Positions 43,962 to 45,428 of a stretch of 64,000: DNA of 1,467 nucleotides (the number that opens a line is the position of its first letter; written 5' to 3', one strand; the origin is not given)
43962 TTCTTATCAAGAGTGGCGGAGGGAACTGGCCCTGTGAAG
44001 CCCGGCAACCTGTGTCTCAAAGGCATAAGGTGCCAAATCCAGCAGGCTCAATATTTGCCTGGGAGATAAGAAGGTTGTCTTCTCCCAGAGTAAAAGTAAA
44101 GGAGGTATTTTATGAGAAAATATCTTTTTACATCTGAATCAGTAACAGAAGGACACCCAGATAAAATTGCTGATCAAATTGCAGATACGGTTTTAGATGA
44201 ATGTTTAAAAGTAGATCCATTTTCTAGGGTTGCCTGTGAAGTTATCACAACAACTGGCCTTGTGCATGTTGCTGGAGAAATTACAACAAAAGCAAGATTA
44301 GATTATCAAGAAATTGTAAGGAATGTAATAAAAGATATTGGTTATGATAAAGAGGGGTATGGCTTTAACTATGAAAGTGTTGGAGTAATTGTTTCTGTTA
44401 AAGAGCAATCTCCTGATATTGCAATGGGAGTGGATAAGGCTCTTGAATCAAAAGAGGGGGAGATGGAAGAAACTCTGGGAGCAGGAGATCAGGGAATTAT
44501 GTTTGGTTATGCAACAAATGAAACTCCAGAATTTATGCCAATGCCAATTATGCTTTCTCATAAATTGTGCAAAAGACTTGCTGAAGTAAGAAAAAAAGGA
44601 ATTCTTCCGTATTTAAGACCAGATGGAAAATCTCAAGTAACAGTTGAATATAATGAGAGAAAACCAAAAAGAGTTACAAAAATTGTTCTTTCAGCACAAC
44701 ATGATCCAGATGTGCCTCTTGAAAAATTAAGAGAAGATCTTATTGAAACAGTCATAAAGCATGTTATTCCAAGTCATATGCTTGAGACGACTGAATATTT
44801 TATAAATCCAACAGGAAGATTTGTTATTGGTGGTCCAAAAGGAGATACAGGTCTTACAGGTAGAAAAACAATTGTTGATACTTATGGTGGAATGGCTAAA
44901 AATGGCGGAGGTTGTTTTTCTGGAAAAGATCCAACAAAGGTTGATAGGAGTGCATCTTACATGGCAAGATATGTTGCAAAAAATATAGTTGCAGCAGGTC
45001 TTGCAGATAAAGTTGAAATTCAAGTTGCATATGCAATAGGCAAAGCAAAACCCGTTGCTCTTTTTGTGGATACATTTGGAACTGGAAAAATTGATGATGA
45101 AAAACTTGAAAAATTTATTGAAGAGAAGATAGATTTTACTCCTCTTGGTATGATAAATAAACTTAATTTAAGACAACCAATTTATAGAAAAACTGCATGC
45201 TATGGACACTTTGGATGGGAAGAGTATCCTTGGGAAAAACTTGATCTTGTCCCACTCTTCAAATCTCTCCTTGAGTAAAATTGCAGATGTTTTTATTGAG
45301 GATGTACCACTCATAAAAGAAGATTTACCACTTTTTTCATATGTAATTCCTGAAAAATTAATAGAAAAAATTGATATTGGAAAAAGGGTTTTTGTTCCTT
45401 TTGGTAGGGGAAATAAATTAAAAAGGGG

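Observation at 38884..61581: Recurrent 33-bp perfect-arm palindrome at five promoter-proximal sites (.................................)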

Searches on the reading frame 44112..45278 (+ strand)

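Call 15: search_protein_families(library=pfam, proteins=[window:44112-45278:+])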
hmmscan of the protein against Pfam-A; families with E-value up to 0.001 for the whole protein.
window:44112-45278:+ (388 aa): 3 families
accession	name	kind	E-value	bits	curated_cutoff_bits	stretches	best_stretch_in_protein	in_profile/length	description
PF02773.21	S-AdoMet_synt_C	-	4.2e-67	224.8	25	1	239-376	1-138/138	S-adenosylmethionine synthetase, C-terminal domain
PF02772.21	S-AdoMet_synt_M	-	1.4e-51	174.1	29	1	122-237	2-120/120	S-adenosylmethionine synthetase, central domain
PF00438.25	S-AdoMet_synt_N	-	7.3e-43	145.6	33.1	1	3-101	1-99/99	S-adenosylmethionine synthetase, N-terminal domain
